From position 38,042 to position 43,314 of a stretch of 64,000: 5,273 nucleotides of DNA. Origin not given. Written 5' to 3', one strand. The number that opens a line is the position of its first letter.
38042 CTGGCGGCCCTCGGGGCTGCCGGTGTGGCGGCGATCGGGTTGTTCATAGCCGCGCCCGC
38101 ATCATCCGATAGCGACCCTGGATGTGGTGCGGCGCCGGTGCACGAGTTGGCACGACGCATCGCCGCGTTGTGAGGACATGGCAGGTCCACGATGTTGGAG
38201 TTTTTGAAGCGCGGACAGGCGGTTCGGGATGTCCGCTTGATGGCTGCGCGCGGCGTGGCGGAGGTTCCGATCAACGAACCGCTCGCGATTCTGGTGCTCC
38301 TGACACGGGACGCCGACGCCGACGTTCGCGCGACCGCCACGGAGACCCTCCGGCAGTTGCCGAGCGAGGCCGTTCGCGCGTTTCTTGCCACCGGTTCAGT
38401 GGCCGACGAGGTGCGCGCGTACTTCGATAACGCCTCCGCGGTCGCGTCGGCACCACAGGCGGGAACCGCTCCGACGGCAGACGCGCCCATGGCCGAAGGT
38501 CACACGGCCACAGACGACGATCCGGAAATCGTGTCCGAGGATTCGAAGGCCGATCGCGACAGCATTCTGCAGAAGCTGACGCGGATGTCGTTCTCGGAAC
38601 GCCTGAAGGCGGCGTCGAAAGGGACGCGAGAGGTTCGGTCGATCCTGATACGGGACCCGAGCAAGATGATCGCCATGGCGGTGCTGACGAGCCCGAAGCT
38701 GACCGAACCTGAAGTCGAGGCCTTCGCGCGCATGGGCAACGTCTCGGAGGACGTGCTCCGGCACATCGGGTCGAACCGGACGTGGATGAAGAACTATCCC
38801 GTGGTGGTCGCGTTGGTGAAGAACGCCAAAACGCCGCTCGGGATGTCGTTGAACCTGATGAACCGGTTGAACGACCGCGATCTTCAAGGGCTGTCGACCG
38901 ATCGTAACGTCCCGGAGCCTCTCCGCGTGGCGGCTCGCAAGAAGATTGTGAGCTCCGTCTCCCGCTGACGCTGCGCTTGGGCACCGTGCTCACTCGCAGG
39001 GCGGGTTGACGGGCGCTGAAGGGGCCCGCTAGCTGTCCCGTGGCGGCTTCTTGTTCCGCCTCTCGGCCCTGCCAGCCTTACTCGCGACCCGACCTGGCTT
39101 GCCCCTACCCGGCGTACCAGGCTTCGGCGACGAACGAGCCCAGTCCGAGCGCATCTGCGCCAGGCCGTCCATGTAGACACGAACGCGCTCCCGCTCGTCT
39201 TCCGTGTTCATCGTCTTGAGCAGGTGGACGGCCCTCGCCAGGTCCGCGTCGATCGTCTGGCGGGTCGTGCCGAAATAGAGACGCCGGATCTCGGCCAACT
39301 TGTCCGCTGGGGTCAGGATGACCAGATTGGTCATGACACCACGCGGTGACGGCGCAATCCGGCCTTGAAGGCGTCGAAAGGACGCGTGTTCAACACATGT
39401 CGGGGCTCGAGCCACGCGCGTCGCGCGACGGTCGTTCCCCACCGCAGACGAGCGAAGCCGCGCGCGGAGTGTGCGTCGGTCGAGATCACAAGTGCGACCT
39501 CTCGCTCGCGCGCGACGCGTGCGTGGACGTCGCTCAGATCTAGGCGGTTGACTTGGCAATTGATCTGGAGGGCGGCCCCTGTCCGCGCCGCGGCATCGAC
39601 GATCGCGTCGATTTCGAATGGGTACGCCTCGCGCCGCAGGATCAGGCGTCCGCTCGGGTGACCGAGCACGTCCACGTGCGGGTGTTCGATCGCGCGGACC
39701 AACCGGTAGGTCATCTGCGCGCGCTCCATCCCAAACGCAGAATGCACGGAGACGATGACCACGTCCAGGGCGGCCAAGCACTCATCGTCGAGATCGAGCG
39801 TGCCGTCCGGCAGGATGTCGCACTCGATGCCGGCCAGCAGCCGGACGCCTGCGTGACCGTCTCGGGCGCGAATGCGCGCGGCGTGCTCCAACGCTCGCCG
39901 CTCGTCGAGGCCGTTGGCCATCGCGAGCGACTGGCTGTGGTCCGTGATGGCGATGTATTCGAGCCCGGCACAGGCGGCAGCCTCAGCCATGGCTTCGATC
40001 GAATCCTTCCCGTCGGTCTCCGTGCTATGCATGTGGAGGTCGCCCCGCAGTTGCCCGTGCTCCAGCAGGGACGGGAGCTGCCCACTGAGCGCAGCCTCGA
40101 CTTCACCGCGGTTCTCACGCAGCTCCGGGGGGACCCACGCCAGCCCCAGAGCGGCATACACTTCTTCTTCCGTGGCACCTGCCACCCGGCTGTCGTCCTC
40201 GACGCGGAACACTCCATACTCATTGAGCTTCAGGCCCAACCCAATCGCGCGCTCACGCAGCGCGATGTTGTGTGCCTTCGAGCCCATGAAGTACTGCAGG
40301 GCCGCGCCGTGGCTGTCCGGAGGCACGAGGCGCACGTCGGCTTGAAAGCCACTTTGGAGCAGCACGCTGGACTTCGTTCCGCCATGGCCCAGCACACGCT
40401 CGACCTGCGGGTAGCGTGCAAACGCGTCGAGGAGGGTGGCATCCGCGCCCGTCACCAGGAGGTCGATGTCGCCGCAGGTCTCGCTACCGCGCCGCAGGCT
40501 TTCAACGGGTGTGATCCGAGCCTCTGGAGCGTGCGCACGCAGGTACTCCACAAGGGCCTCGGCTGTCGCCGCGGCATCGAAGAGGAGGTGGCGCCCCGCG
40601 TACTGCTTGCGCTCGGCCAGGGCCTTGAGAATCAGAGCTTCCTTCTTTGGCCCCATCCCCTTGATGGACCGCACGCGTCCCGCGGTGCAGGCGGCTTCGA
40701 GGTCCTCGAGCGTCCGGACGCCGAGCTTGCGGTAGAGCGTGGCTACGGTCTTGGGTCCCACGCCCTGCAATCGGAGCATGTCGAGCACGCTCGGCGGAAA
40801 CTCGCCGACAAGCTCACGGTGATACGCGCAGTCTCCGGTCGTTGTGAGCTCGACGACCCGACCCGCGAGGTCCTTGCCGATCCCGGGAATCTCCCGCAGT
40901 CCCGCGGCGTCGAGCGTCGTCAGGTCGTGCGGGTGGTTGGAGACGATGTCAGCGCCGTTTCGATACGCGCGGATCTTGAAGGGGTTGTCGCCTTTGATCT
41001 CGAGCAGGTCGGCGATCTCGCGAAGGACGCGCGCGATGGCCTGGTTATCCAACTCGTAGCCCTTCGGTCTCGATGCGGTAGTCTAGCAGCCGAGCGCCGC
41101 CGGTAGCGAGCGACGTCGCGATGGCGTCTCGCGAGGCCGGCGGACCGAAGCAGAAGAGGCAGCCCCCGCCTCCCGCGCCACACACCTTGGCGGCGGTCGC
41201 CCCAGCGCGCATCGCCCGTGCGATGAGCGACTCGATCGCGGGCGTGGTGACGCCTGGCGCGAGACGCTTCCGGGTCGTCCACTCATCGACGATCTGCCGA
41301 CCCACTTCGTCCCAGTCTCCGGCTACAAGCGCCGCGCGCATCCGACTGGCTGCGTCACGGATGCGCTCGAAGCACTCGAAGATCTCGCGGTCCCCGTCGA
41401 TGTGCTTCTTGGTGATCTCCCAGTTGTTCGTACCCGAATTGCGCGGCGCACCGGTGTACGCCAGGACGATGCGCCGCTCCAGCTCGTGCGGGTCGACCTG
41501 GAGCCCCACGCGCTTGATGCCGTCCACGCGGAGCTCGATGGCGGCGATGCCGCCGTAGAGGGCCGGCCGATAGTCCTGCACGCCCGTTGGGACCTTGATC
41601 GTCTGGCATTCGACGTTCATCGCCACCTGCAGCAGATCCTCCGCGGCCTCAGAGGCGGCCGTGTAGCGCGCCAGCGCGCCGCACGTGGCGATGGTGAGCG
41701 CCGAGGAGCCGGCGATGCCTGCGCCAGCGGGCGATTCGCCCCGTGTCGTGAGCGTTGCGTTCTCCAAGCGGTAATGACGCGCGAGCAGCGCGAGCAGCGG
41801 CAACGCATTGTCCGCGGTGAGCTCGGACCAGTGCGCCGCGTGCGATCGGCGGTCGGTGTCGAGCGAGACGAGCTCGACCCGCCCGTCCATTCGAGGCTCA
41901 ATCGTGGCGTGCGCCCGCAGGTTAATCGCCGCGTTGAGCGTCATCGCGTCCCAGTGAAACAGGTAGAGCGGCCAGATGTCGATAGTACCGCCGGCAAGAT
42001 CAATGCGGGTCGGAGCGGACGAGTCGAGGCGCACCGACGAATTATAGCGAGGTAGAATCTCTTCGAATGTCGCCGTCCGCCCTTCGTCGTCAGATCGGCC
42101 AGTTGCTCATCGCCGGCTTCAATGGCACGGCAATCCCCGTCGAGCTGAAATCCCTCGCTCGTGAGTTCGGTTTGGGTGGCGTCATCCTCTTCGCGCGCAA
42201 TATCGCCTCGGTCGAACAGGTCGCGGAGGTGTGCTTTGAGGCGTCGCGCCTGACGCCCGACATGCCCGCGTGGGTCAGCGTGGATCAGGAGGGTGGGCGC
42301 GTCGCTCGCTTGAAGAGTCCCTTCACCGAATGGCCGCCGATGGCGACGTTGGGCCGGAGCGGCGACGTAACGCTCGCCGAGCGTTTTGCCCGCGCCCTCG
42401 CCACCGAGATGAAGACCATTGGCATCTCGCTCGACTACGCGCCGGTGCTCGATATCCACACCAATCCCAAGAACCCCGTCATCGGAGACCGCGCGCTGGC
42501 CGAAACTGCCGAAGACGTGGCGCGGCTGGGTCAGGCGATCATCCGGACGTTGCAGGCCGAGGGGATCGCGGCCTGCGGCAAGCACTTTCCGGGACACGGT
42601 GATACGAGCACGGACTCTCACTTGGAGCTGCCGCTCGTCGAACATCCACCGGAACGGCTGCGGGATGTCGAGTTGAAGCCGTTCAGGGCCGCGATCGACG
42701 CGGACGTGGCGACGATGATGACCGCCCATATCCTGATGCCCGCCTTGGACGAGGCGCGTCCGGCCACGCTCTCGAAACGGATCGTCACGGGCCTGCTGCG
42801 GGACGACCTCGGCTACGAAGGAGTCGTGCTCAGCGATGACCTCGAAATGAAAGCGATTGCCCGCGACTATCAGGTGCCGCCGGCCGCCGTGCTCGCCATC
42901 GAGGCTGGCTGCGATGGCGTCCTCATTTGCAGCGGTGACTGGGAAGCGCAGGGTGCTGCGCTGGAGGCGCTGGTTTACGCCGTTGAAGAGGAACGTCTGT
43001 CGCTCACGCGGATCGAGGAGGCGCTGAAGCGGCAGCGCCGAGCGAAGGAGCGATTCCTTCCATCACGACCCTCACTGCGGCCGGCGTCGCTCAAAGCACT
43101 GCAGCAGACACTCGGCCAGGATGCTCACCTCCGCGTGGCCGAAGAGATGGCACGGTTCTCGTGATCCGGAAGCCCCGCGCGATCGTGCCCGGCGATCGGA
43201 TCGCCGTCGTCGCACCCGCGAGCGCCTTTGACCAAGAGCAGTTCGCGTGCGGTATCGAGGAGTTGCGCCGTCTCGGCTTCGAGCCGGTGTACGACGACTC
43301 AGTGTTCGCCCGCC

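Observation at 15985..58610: Ten coding lesions confined to five accessory genes; none found in the other genes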

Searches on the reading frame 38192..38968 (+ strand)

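Call 34: search_protein_families(library=pfam, proteins=[window:38192-38968:+], max_evalue=0.001)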
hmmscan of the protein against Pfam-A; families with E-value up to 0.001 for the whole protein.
window:38192-38968:+ (258 aa): 1 family
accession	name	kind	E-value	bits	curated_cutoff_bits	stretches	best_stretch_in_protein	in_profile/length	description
PF13646.12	HEAT_2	-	0.00012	22.8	27.7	1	12-68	14-70/88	HEAT repeats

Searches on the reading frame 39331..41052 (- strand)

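Call 34: search_protein_families(library=pfam, proteins=[window:39331-41052:-], max_evalue=0.001)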
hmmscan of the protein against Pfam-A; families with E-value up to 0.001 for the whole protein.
window:39331-41052:- (573 aa): 7 families
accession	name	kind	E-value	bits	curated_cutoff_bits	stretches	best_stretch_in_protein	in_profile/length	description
PF14791.11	DNA_pol_B_thumb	-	4e-23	81.5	25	1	251-313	1-63/63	DNA polymerase beta thumb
PF14716.13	HHH_8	-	1.4e-22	80.2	30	1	1-74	1-72/73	Helix-hairpin-helix domain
PF14520.12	HHH_5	-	2.1e-15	57.4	27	1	90-146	2-56/57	Helix-hairpin-helix domain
PF02811.25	PHP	-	4.8e-09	37.2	26.4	1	338-442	1-98/164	PHP domain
PF14792.12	DNA_pol_B_palm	-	7.9e-06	26.5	25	1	163-207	10-54/113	DNA polymerase beta palm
PF10391.15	DNA_pol_lambd_f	-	0.00017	21.8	29.8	1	97-120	8-30/51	Fingers domain of DNA polymerase lambda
PF00633.29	HHH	-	0.00028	21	24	0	81-104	2-25/30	Helix-hairpin-helix motif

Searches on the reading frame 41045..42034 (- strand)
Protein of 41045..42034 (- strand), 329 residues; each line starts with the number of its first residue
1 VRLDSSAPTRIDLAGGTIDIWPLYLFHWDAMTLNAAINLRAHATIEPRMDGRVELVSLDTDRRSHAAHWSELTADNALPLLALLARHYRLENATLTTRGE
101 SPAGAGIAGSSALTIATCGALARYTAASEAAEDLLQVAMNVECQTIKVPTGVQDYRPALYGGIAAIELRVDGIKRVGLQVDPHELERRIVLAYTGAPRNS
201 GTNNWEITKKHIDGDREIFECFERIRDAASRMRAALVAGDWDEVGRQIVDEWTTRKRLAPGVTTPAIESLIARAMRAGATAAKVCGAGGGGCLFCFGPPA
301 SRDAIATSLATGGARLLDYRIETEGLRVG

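Call 34: search_protein_families(library=pfam, proteins=[window:41045-42034:-], max_evalue=0.001)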
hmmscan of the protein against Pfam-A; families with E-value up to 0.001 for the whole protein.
window:41045-42034:- (329 aa): 2 families
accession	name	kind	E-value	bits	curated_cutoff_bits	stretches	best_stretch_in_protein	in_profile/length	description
PF08544.19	GHMP_kinases_C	-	7.8e-13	49.1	21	1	232-310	1-80/85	GHMP kinases C terminal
PF00288.32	GHMP_kinases_N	-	1.6e-11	44.7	22.3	1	82-162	8-87/87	GHMP kinases N terminal domain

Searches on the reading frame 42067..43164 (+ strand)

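Call 34: search_protein_families(library=pfam, proteins=[window:42067-43164:+], max_evalue=0.001)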
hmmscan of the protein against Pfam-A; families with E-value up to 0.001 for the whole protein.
window:42067-43164:+ (365 aa): 1 family
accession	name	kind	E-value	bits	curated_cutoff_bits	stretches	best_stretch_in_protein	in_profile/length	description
PF00933.27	Glyco_hydro_3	-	3.5e-81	273.5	27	1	6-322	2-312/316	Glycosyl hydrolase family 3 N terminal domain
